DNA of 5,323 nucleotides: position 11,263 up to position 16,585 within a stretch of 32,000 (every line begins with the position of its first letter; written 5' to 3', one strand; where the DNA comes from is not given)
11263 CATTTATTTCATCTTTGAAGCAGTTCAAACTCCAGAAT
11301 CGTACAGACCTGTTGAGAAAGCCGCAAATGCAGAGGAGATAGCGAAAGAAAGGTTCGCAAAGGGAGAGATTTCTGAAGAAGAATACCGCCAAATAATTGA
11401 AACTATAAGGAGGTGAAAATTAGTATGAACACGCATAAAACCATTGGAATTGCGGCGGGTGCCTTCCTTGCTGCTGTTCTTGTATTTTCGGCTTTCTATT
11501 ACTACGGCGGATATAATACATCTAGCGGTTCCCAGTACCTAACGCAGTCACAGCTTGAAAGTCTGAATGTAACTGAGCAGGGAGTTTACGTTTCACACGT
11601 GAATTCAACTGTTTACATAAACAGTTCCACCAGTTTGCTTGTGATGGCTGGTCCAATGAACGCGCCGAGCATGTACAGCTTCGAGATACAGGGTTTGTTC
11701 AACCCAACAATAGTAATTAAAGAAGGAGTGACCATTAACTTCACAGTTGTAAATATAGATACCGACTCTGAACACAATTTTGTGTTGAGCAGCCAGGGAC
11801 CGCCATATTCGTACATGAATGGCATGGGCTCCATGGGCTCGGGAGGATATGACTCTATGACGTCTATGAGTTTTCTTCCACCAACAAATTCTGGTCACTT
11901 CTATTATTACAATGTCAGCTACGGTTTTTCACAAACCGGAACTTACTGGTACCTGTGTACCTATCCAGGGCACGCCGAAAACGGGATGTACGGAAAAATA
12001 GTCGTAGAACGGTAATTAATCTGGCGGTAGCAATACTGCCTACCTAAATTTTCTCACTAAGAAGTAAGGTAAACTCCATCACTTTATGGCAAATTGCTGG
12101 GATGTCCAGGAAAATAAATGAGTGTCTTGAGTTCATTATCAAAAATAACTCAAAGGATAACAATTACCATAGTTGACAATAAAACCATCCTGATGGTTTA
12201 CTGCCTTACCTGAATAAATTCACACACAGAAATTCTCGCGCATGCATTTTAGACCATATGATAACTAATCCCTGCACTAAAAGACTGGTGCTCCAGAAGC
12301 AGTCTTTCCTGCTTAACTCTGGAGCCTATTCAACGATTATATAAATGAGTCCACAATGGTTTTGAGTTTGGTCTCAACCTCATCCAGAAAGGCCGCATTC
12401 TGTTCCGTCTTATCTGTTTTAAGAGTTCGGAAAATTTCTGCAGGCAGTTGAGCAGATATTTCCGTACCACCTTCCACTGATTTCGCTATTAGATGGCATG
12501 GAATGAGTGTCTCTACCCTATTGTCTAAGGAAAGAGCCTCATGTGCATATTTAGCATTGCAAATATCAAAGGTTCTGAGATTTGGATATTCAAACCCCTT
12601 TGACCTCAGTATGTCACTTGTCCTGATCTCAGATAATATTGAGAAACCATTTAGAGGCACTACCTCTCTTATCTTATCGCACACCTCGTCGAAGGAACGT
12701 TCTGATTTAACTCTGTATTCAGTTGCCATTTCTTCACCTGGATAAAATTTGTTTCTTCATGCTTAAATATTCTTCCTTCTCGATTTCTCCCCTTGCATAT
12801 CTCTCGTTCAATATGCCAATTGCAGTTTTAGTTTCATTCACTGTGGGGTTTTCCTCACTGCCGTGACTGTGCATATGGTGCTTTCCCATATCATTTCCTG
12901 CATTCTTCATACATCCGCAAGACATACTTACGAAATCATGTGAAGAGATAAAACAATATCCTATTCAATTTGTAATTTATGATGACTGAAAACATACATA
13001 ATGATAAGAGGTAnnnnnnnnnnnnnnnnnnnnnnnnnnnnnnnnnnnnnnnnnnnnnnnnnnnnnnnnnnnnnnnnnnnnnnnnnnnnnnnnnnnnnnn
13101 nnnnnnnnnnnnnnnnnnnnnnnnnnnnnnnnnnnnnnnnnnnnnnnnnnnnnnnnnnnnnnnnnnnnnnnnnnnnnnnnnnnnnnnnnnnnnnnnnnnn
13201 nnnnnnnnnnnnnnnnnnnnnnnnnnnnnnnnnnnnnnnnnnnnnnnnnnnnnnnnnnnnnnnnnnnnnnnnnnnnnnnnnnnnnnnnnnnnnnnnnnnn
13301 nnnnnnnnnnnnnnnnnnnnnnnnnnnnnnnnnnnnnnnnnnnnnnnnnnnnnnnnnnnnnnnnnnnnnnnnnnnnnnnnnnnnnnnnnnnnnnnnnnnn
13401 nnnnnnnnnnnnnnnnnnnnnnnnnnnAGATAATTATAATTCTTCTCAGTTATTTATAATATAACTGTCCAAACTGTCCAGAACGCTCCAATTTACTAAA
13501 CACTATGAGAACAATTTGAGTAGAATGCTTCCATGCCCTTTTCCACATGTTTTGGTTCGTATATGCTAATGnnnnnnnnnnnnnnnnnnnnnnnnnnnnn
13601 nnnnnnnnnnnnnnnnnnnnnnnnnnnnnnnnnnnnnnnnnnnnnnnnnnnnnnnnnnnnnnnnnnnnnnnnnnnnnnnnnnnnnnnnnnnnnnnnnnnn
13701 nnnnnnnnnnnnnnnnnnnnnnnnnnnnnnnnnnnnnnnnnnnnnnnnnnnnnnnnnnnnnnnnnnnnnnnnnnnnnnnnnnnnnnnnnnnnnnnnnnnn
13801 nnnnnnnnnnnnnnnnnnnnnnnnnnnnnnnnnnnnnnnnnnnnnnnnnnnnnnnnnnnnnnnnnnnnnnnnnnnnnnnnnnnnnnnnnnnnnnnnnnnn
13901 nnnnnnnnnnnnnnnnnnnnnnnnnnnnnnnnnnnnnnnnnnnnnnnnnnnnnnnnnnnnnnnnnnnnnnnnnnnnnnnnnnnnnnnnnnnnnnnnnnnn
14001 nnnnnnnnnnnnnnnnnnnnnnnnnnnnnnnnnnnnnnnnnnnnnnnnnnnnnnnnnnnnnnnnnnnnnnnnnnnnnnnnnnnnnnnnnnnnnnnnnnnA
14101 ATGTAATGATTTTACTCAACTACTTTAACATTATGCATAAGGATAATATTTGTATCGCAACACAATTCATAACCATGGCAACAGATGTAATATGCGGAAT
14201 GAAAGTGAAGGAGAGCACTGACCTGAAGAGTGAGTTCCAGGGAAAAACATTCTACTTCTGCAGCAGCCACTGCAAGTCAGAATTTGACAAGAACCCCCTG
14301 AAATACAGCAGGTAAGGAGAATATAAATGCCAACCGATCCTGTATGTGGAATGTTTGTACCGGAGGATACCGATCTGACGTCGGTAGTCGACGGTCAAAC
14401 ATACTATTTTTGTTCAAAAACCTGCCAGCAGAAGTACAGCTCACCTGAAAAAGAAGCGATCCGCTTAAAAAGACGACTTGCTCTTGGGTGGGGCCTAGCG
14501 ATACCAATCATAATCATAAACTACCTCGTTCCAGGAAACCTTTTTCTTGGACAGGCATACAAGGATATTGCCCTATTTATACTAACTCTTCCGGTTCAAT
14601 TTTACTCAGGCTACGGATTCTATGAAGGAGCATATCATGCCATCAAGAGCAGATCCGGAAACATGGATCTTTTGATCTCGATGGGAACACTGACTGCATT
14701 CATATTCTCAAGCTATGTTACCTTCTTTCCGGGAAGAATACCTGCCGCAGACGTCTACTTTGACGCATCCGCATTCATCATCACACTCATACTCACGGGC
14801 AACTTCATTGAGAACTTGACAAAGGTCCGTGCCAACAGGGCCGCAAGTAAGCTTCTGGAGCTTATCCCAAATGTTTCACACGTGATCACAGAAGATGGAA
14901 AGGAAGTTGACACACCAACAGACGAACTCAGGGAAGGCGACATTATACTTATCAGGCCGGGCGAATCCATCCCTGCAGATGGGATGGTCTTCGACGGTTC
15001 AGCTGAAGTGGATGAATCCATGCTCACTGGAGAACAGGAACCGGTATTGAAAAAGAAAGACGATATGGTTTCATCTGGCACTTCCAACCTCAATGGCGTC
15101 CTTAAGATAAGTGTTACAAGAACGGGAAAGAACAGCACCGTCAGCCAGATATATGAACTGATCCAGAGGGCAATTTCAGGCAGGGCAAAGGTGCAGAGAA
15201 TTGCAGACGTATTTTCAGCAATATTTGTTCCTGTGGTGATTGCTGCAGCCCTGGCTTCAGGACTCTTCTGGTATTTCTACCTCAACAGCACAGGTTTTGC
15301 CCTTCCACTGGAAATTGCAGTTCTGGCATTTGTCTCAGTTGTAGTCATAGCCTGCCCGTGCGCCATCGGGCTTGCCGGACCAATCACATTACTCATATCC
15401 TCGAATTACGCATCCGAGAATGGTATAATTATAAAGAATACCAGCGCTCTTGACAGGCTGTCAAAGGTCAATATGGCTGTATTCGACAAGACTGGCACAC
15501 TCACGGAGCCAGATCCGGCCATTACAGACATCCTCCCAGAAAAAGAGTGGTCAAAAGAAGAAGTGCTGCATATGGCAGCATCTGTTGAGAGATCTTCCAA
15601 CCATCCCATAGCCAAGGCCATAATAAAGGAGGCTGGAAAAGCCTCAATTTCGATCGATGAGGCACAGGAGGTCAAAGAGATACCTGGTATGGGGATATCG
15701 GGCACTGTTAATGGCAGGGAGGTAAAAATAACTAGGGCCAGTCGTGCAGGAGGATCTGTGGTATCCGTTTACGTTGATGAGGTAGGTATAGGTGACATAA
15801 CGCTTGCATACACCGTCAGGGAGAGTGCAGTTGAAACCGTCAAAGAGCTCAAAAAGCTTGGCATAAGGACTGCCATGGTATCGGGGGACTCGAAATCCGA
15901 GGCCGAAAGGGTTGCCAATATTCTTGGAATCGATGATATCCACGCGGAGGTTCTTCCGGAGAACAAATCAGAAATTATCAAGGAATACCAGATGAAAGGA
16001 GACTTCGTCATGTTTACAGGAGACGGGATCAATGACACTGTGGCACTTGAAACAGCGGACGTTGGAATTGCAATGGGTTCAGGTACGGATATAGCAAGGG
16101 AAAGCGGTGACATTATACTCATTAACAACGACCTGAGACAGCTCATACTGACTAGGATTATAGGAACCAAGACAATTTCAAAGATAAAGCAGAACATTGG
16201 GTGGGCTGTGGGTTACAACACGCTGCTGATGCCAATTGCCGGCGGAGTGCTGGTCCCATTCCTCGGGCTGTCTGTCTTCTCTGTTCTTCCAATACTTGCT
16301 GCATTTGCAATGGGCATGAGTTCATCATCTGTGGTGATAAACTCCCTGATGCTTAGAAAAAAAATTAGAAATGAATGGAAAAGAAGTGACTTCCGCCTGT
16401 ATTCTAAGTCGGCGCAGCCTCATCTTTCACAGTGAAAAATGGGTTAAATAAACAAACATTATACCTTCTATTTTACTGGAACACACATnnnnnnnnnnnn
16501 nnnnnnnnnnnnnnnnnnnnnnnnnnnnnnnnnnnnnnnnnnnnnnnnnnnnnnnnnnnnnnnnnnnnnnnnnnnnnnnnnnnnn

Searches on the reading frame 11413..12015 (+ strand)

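Call 12: search_protein_families(library=pfam, proteins=[window:11413-12015:+], max_evalue=0.01)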
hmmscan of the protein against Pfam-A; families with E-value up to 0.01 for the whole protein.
window:11413-12015:+ (200 aa): 3 families
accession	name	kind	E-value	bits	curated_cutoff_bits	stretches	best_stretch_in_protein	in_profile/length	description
PF00127.26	Copper-bind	-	3.6e-07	31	21.2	1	99-199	18-99/99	Copper binding proteins, plastocyanin/azurin family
PF06525.17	SoxE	-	0.00061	19.8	21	1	173-198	113-138/149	Sulfocyanin (SoxE) domain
PF07732.21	Cu-oxidase_3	-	0.003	18.1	21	0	96-199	25-115/119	Multicopper oxidase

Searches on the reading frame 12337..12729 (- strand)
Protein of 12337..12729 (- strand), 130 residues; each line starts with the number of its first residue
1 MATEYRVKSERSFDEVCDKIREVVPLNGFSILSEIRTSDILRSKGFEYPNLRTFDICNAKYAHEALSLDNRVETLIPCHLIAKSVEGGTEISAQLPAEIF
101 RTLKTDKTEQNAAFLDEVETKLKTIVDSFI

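Call 12: search_protein_families(library=pfam, proteins=[window:12337-12729:-], max_evalue=0.01)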
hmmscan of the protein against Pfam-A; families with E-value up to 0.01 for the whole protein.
window:12337-12729:- (130 aa): 1 family
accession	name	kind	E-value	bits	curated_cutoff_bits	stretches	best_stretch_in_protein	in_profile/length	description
PF03625.19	DUF302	-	6.6e-10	39.2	23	1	38-94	4-61/63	Domain of unknown function DUF302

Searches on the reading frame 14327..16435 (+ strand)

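Call 11: search_protein_families(library=pfam, proteins=[window:14327-16435:+], max_evalue=0.01)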
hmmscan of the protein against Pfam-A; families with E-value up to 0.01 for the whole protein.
window:14327-16435:+ (702 aa): 6 families
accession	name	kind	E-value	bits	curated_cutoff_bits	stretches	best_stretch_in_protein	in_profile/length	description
PF00122.25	E1-E2_ATPase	-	7.5e-56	188.9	28.1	1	178-362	1-178/181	E1-E2 ATPase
PF00702.32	Hydrolase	-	1.1e-31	111.1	26.4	1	384-578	4-191/191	haloacid dehalogenase-like hydrolase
PF04945.19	YHS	-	1.2e-08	35.2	30.3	1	3-42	2-41/47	YHS domain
PF08282.18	Hydrolase_3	-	8.7e-08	32.6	20.9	1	549-601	194-246/255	haloacid dehalogenase-like hydrolase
PF24273.1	TRASH_HVO_1752_C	-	0.0058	17.2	27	0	7-38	7-37/47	HVO_1752, C-terminal TRASH domain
PF12710.13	HAD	-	0.0061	17.4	27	0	492-550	81-139/189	haloacid dehalogenase-like hydrolase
